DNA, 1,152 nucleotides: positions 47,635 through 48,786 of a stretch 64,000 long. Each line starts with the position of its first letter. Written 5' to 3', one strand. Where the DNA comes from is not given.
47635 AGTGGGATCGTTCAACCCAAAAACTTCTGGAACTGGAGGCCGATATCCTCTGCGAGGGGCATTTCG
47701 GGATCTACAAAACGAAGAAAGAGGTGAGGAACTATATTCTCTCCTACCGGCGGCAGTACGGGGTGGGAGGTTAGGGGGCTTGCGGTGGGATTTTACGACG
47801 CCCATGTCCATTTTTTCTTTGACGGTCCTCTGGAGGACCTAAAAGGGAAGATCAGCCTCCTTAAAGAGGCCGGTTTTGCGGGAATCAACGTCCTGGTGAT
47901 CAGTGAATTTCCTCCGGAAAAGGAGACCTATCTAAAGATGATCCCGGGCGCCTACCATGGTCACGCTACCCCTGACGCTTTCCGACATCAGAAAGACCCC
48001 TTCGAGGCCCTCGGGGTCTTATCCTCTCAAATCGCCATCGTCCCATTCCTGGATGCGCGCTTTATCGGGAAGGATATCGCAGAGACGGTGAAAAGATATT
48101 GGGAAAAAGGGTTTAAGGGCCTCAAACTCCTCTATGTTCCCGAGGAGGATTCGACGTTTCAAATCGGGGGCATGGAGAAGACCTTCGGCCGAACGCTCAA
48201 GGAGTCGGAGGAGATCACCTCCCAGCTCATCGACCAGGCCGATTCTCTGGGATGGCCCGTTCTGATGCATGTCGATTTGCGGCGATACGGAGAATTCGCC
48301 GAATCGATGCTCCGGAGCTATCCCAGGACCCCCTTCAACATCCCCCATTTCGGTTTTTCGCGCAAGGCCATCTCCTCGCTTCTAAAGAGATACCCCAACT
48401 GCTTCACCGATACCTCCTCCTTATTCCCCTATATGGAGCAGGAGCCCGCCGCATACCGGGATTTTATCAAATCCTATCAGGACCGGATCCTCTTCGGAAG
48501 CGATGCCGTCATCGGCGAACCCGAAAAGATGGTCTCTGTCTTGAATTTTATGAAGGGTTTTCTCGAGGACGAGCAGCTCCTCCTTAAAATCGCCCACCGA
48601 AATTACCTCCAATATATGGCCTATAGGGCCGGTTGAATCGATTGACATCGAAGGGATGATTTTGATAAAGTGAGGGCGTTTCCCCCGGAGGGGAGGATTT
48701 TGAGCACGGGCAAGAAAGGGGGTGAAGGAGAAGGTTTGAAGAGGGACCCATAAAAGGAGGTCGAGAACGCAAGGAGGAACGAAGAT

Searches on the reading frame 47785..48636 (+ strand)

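Call 71: search_protein_families(library=pfam, proteins=[window:47785-48636:+], max_evalue=0.00001)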
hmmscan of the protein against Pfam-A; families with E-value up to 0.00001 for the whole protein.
window:47785-48636:+ (283 aa): 1 family
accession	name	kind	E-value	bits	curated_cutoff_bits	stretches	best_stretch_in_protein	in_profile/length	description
PF04909.20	Amidohydro_2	-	6.2e-15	56.2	26.4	1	88-273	85-282/289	Amidohydrolase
